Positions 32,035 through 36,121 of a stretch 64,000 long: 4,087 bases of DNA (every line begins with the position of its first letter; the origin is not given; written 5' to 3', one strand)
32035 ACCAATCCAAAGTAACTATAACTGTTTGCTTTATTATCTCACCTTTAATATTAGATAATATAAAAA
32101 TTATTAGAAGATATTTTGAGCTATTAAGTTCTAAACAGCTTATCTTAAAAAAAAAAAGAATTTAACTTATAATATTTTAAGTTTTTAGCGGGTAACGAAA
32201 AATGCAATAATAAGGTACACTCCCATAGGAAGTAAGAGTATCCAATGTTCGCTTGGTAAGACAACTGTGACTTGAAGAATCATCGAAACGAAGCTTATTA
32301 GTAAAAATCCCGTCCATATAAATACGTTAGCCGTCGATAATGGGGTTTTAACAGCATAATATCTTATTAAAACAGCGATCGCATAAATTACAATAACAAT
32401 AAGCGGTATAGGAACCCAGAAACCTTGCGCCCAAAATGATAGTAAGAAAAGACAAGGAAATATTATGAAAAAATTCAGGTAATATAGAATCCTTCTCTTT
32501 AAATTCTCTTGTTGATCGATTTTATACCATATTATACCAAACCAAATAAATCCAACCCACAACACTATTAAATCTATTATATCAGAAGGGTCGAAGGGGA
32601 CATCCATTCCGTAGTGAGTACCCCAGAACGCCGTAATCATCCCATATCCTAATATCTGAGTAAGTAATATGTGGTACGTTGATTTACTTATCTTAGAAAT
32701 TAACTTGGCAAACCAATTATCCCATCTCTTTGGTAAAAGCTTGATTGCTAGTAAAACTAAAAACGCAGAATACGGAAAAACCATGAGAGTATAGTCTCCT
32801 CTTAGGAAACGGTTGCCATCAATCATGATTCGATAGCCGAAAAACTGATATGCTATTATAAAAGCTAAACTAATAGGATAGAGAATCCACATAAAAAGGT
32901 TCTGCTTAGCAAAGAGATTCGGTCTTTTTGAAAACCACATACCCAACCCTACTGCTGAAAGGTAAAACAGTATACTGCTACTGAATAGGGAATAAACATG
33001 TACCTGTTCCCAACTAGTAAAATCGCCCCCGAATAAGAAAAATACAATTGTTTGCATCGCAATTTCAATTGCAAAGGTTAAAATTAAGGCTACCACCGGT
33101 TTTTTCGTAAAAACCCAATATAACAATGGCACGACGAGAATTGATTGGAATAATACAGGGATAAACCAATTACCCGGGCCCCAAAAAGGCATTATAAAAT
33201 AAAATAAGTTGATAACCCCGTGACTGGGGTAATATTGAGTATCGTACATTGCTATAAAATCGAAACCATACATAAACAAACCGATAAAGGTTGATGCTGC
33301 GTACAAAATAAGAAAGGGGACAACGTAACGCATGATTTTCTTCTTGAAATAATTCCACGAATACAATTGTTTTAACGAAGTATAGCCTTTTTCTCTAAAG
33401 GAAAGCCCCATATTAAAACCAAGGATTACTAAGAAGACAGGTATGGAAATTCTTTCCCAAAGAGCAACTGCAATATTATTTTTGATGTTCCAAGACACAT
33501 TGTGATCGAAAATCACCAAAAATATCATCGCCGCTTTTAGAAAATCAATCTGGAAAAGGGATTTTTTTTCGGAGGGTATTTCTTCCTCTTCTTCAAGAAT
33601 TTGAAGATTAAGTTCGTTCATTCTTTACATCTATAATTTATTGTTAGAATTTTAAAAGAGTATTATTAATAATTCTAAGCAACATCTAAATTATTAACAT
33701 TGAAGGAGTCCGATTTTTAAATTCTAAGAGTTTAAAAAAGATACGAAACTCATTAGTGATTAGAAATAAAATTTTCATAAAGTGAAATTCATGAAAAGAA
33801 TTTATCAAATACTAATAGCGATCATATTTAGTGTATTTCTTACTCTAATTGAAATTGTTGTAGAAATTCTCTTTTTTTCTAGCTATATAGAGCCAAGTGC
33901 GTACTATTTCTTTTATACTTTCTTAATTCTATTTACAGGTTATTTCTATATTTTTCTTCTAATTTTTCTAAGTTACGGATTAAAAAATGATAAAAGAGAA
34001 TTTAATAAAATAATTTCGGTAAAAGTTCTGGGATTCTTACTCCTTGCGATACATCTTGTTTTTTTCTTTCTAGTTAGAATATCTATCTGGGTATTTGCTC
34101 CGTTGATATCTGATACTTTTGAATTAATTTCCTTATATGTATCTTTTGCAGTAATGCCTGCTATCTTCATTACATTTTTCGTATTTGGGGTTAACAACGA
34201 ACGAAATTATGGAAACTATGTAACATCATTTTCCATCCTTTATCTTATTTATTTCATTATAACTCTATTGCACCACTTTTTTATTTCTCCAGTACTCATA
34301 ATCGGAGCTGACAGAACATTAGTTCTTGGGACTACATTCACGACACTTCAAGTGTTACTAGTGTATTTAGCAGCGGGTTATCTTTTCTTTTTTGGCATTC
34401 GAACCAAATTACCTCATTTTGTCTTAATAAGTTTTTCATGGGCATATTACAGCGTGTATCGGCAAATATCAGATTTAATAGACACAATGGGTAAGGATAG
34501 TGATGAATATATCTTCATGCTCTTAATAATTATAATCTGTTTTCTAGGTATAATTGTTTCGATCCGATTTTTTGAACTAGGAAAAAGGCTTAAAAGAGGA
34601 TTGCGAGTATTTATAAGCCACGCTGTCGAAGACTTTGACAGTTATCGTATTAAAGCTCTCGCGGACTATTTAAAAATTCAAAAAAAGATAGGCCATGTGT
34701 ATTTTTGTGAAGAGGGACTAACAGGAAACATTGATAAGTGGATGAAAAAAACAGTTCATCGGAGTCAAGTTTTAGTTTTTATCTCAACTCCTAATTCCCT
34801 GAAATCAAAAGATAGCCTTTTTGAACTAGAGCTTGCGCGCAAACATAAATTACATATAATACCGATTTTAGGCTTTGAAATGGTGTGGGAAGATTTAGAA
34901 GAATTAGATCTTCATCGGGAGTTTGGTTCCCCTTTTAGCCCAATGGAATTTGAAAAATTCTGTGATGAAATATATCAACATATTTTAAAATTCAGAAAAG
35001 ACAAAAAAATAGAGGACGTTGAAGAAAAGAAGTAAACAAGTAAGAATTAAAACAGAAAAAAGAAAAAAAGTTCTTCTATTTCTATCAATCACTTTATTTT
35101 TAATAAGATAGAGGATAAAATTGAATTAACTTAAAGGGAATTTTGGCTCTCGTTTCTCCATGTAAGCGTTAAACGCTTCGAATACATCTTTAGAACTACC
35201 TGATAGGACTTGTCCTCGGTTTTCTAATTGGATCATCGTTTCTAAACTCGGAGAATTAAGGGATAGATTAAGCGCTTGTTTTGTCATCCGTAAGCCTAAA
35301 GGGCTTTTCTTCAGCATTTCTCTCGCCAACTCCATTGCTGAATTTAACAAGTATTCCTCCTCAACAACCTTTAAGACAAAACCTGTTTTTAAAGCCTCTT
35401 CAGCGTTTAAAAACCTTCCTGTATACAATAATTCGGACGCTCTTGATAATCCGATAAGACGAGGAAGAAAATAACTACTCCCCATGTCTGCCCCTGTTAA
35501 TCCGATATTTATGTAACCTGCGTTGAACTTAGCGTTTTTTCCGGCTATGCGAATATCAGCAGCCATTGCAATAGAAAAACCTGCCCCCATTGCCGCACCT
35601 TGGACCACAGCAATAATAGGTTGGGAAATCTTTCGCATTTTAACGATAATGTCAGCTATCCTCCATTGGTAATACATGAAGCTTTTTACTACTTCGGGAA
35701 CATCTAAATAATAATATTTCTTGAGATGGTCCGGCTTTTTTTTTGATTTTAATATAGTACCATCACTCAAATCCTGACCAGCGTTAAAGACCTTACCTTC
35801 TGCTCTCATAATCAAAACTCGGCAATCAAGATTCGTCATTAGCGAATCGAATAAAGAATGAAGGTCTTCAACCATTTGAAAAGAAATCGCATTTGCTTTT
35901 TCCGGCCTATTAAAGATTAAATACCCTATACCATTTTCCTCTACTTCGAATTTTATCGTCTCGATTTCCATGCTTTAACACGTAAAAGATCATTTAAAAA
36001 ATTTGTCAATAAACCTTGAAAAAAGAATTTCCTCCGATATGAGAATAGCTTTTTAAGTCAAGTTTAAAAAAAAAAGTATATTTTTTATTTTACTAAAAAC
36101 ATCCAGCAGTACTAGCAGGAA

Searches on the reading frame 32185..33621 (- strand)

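Call 45: search_protein_families(library=pfam, proteins=[window:32185-33621:-], max_evalue=0.00001)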
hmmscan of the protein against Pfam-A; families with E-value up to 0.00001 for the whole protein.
window:32185-33621:- (478 aa): 1 family
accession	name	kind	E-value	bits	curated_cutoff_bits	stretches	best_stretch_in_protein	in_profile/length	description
PF01757.29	Acyl_transf_3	-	2e-17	63.7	31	1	24-364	3-319/326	Acyltransferase domain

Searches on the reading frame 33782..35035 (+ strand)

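Call 45: search_protein_families(library=pfam, proteins=[window:33782-35035:+], max_evalue=0.00001)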
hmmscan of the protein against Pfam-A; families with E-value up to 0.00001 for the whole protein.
window:33782-35035:+ (417 aa): 1 family
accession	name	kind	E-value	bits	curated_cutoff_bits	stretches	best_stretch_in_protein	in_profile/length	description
PF13676.11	TIR_2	-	2.6e-07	31.6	28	1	276-364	1-91/122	TIR domain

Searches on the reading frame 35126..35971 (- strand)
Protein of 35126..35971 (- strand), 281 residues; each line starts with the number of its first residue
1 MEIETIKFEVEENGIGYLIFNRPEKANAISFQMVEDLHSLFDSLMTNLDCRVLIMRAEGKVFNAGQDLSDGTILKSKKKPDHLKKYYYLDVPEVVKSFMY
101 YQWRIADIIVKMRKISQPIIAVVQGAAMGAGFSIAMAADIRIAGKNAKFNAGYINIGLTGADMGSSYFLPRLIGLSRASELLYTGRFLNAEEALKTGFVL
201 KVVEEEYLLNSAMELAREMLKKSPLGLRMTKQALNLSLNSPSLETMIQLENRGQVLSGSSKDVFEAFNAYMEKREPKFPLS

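Call 45: search_protein_families(library=pfam, proteins=[window:35126-35971:-], max_evalue=0.00001)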
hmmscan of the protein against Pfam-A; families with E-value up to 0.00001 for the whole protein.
window:35126-35971:- (281 aa): 2 families
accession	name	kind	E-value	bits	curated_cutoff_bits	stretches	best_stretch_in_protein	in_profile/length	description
PF00378.25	ECH_1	-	6.4e-50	170.3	27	1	12-278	3-248/251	Enoyl-CoA hydratase/isomerase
PF16113.10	ECH_2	-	8.1e-31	108.2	27.2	1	16-209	2-178/335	Enoyl-CoA hydratase/isomerase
